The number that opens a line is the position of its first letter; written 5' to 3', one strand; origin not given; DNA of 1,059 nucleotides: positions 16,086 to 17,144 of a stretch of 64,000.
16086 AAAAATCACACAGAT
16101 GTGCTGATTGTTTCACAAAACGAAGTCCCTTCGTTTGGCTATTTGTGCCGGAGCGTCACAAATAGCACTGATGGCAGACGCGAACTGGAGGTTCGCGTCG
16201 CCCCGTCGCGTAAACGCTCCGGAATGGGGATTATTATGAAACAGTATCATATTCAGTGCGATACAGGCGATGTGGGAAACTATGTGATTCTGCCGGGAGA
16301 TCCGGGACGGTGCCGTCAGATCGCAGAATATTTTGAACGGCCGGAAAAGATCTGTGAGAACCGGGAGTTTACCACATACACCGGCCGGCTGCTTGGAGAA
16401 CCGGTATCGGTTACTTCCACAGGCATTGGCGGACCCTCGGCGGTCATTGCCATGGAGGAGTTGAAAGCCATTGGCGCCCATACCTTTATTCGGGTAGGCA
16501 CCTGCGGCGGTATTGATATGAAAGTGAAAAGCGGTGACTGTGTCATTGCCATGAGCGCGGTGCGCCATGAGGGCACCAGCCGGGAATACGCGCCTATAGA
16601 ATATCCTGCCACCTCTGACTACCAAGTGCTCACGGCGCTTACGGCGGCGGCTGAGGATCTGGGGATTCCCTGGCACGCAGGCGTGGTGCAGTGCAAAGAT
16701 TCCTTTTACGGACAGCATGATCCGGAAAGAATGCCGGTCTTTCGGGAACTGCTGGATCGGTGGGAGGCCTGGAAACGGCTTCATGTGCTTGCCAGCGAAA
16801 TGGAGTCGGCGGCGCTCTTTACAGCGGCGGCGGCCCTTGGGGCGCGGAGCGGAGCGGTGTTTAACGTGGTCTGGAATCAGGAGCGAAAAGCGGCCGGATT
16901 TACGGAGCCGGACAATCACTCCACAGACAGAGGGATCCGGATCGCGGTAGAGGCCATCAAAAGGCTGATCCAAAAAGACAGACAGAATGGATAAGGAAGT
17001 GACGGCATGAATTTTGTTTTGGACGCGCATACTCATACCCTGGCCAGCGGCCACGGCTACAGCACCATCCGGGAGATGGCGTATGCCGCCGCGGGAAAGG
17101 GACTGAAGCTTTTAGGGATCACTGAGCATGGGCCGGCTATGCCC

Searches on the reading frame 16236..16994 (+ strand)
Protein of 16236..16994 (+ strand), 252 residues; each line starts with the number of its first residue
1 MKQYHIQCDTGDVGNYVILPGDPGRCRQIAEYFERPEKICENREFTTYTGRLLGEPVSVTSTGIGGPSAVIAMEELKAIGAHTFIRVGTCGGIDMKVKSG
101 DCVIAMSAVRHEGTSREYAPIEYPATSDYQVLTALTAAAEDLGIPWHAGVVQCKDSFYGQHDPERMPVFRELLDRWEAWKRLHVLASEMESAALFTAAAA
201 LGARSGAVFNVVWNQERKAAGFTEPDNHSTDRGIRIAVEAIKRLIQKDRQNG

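Call 10: find_encoding_contigs(protein=window:16236-16994:+, flank=3000, max_places=10)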
Protein window:16236-16994:+ (252 aa): no gene with exactly this product is on record in the collection.

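Call 38: find_homologous_proteins(query=window:16236-16994:+, max_evalue=1e-60)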
Query window:16236-16994:+ (252 aa): 7994 proteins with E <= 1e-60 among 8000 candidates; the best 120 are listed.
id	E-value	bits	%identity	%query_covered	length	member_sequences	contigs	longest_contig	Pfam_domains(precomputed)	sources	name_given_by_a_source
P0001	1.6e-168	576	100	100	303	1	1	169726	PF01048.27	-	-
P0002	1.3e-139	482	-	-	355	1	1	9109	PF01048.27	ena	-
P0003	8.5e-138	476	63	96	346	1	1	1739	PF01048.27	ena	-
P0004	1.9e-136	471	82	99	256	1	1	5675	PF01048.27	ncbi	-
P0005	6.3e-132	457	80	99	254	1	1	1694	PF01048.27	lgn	-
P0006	7.0e-131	453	76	99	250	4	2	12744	PF01048.27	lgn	-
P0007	1.2e-130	452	78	99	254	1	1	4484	PF01048.27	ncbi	-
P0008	1.4e-130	452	78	99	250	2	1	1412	PF01048.27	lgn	-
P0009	4.9e-130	450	77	99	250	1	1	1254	PF01048.27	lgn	-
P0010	1.3e-129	449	77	99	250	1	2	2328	PF01048.27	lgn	-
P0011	1.6e-129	449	78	99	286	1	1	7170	PF01048.27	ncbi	-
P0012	1.3e-128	446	76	99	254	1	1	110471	PF01048.27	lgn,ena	-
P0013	9.8e-128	443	77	98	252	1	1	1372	PF01048.27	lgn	-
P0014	2.2e-126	438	76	98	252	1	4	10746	PF01048.27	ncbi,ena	-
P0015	2.0e-123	429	76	98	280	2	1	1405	PF01048.27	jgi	jgi:uridine phosphorylase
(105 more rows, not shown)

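Call 39: find_encoding_contigs(protein=P0002, flank=3000, max_places=3)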
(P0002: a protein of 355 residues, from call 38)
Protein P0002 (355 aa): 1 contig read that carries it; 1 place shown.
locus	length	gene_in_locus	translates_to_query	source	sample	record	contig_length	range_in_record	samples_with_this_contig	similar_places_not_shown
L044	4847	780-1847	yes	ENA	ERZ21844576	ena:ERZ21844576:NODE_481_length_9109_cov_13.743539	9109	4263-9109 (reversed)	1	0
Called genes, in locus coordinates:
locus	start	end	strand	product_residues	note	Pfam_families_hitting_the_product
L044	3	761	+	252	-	?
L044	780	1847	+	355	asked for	PF01048:PNP_UDP_1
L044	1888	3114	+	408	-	PF01676:Metalloenzyme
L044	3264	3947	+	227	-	PF01791:DeoC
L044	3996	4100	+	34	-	-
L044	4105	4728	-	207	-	PF07719:TPR_2 (faint), PF13374:TPR_10 (faint), PF13428:TPR_14 (faint), PF13424:TPR_12 (weak)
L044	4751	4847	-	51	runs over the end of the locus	-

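Call 40: find_encoding_contigs(protein=P0004, flank=3000, max_places=3)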
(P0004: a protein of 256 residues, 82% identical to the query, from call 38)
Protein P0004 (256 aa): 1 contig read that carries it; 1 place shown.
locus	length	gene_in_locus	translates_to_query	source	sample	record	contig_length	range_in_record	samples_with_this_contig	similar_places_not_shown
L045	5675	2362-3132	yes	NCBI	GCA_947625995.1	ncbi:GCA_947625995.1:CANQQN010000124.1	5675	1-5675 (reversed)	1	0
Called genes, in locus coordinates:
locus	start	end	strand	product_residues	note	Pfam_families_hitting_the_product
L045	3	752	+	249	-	?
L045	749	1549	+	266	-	PF23441:SDR (weak), PF00106:adh_short, PF08659:KR, PF13561:adh_short_C2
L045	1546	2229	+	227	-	PF02502:LacAB_rpiB, PF12408:DUF3666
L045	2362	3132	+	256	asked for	PF01048:PNP_UDP_1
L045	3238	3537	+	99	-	PF01371:Trp_repressor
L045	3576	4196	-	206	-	PF08876:DUF1836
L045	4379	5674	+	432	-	?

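Call 41: find_encoding_contigs(protein=P0011, flank=3000, max_places=3)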
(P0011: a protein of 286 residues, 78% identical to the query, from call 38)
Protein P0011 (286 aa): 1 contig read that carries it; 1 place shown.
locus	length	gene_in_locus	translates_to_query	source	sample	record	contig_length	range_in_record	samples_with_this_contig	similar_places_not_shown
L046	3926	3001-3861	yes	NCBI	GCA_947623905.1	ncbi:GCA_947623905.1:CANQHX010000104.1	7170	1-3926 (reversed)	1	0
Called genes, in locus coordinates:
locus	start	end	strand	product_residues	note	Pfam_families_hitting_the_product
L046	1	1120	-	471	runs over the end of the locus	PF00324:AA_permease, PF13520:AA_permease_2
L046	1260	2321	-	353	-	PF13303:PTS_EIIC_2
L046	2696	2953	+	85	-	-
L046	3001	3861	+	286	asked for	PF01048:PNP_UDP_1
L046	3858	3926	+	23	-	?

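Call 52: find_encoding_contigs(protein=P0012, flank=1500, max_places=2)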
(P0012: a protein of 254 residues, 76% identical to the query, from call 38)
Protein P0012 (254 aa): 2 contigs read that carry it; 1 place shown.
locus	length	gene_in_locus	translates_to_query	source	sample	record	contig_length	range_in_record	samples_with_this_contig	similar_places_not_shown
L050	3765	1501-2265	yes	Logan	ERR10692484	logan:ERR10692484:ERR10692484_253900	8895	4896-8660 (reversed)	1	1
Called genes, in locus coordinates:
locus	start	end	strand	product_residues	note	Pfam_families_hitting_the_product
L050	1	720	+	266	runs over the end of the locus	PF23441:SDR, PF00106:adh_short, PF08659:KR, PF13561:adh_short_C2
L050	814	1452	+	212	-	PF02502:LacAB_rpiB, PF12408:DUF3666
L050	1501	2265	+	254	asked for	PF01048:PNP_UDP_1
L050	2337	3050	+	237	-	PF02811:PHP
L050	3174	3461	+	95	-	PF01371:Trp_repressor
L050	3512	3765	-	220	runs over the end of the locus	PF08876:DUF1836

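Call 53: find_encoding_contigs(protein=P0007, flank=1500, max_places=2)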
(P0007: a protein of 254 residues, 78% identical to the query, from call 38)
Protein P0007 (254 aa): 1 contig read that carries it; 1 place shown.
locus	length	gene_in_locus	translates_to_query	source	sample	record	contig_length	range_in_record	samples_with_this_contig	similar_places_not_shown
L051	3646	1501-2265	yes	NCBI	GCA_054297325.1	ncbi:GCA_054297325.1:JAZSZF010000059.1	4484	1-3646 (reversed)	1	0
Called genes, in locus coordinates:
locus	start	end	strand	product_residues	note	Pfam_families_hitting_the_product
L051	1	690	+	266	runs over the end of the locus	PF23441:SDR, PF00106:adh_short, PF08659:KR, PF13561:adh_short_C2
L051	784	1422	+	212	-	PF02502:LacAB_rpiB, PF12408:DUF3666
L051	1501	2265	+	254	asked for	PF01048:PNP_UDP_1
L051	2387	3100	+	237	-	PF02811:PHP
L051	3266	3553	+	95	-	PF01371:Trp_repressor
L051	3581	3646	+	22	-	?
